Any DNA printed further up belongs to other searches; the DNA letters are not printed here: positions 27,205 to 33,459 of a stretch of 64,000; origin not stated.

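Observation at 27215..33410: AT-rich single-gene island encoding a 1985-aa helicase-nuclease: candidate (variant) anti-phage defence module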

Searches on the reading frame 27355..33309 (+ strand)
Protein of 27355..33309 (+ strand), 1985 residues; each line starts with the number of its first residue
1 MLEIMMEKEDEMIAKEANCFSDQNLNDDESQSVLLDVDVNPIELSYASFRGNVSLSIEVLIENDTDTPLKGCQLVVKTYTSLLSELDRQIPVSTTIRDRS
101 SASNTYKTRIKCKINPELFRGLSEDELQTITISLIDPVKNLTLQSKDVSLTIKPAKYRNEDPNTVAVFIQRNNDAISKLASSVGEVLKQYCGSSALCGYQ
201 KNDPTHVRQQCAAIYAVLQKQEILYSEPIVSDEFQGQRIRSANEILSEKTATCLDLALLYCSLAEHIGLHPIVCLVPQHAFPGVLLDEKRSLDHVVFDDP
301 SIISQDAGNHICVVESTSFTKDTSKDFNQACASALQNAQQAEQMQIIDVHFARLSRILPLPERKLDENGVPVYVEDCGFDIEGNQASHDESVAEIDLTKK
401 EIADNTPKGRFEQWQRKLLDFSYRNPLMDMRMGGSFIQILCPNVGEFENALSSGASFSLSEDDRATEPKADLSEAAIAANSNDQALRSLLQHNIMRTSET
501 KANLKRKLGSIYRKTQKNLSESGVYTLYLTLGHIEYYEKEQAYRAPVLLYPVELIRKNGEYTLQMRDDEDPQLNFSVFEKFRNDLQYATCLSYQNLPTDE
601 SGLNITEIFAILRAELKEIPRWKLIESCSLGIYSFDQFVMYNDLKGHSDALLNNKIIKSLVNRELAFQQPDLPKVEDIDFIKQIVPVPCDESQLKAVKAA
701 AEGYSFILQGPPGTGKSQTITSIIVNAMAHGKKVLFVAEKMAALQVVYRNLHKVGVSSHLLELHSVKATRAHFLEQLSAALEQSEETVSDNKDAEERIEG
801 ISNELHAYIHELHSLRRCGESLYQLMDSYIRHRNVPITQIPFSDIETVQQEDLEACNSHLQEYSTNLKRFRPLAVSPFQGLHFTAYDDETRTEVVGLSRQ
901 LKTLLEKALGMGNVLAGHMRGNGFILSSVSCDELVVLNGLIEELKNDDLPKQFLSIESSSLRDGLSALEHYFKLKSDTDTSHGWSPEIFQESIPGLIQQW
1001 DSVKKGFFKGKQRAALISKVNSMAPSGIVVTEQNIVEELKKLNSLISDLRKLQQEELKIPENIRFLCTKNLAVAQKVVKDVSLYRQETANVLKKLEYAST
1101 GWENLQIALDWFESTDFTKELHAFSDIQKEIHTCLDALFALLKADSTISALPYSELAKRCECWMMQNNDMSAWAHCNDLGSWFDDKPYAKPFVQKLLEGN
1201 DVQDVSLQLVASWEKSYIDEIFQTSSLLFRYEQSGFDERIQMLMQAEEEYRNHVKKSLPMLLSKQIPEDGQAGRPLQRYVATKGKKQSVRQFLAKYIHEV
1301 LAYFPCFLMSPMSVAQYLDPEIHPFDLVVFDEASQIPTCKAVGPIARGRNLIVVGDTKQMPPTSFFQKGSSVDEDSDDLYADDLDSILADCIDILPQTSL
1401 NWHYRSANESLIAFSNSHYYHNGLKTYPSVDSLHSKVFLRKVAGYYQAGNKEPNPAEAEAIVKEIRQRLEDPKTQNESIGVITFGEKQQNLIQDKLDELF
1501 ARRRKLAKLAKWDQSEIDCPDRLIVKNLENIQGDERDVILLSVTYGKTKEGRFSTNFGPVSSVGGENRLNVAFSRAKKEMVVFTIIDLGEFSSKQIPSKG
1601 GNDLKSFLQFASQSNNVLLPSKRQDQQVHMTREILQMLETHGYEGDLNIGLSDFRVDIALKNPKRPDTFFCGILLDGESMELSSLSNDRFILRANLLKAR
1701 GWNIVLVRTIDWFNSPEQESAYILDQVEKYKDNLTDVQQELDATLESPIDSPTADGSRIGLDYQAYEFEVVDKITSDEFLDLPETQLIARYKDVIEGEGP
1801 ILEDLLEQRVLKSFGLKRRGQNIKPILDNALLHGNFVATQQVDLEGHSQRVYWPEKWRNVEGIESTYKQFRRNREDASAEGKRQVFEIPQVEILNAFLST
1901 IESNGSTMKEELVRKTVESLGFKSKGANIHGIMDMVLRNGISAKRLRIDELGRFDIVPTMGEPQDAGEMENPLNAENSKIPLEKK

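Call 4: search_protein_families(library=pfam, proteins=[window:27355-33309:+], max_evalue=0.1)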
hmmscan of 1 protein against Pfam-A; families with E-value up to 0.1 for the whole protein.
window:27355-33309:+ (1985 aa): 19 families
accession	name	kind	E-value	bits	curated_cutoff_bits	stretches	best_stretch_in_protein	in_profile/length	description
PF13195.11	DUF4011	-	5.4e-31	108.2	22.2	1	417-579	1-156/158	Protein of unknown function (DUF4011)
PF13086.12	AAA_11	-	8.5e-19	68.8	27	2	690-871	3-182/257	AAA domain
PF13087.12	AAA_12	-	1.9e-17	63.9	27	1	1397-1583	17-191/195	AAA domain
PF18741.7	MTES_1575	-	5.1e-14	52.6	38.2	1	1632-1725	3-94/96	REase_MTES_1575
PF13245.12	AAA_19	-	2.9e-08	34.4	25.1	1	693-759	1-69/134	AAA domain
PF13604.12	AAA_30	-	1.4e-07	31.9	27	1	690-749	3-64/191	AAA domain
PF11784.13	DUF3320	-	2.8e-07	30.8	25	1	1777-1824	1-49/50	Protein of unknown function (DUF3320)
PF00270.35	DEAD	-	0.0005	20.3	26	1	692-764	3-77/167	DEAD/DEAH box helicase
PF01695.23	IstB_IS21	-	0.00097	19.1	24.1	1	675-739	64-128/238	IstB-like ATP binding protein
PF04851.21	ResIII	-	0.0013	19.1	22.5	1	697-758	12-80/164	Type III restriction enzyme, res subunit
PF09848.15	SLFN-g3_helicase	-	0.004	16.9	24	0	706-755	4-55/354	Schlafen group 3, DNA/RNA helicase domain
PF20720.3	nSTAND3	-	0.0061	16.7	27.2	1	696-755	10-69/155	Novel STAND NTPase 3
PF01443.25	Viral_helicase1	-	0.013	15.8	21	0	1314-1363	47-100/228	Viral superfamily 1 RNA helicase core domain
PF13191.12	AAA_16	-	0.018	15.9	32.6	0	696-818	15-129/167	AAA ATPase domain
PF05127.21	NAT10_TcmA_helicase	-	0.022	15.1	22.7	0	708-757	2-52/176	RNA cytidine acetyltransferase NAT10/TcmA, helicase domain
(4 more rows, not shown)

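Call 5: search_protein_families(library=padloc, proteins=[window:27355-33309:+], max_evalue=0.1)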
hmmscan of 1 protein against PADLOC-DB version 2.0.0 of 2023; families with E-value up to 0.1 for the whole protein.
window:27355-33309:+ (1985 aa): 9 families
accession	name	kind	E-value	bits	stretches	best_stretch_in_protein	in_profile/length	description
PDLC05009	PDC-S37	-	2.4e-284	945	1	409-1948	8-1540/1550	-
PDLC02194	Hhe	-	4.9e-125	416.6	2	1281-1732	1337-1785/1911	-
PDLC03920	MkoA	-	8.8e-31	105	3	1453-1584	964-1074/1112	-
PDLC03924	MkoC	-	2.5e-30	103.3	3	1400-1641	773-993/1136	-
PDLC03921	MkoA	-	5.1e-19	65.5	3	1450-1583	1443-1564/1607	-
PDLC04140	mad8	-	8.6e-07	26.8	1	694-785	17-115/314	mads_8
PDLC02895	DpdJ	-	7.8e-05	17.6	1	1322-1363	190-234/2112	DpdJ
PDLC04700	PDC-M54A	-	0.0031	12.5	1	690-763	304-377/1657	-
PDLC01439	typeIV_DinG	-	0.016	11.9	1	697-753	28-82/575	CAS-IV-A; associated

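Call 7: search_protein_families(library=ncbifam, proteins=[window:27355-33309:+], max_evalue=0.1)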
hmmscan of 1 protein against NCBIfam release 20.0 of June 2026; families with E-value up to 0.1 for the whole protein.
window:27355-33309:+ (1985 aa): 13 families
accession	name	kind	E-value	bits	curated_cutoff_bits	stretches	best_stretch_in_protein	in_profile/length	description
NF058533.1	antiphage_ProA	equivalog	0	1423.5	1500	1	45-1923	1-1902/1903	anti-phage protein ProA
NF042953.1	Hhe_antiphage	equivalog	1.4e-169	566.4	2000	2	1277-1743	1234-1696/1797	DUF4011 domain-containing anti-phage protein Hhe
TIGR00376.1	TIGR00376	hypoth_equivalog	5e-30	104.5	348.9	3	657-817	130-286/639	IGHMBP2 family helicase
NF040671.1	PLuB_AAA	exception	1.5e-22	78.9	999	2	1322-1583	960-1229/1256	PLuB system helicase-like protein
TIGR01448.2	helicase_RecD2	equivalog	6.8e-09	34.4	500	1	676-738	304-366/713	SF1B family DNA helicase RecD2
TIGR01447.1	recD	equivalog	2.1e-05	23.3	310.15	1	679-728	138-188/597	exodeoxyribonuclease V subunit alpha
TIGR03744.1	traC_PFL_4706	equivalog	0.00038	18.4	520.6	1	707-786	478-557/892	conjugative transfer ATPase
NF038214.1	IS21_help_AAA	equivalog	0.002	17.8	200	1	676-738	63-125/232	IS21-like element helper ATPase IstB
NF005931.1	PRK07952.1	equivalog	0.0056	16.3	357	1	705-765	101-163/246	replicative helicase loader DnaC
NF006038.0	PRK08181.1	subfamily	0.0091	15.3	317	1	691-753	91-159/271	transposase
TIGR03600.1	phage_DnaB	exception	0.02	13.9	498.65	1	705-780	196-270/421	phage replicative helicase, DnaB family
NF006799.0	PRK09302.1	equivalog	0.062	11.8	408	0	705-757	275-326/515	circadian clock protein KaiC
TIGR03877.1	thermo_KaiC_1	hypoth_equivalog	0.082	12.4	307.25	0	707-804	26-122/238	KaiC domain-containing protein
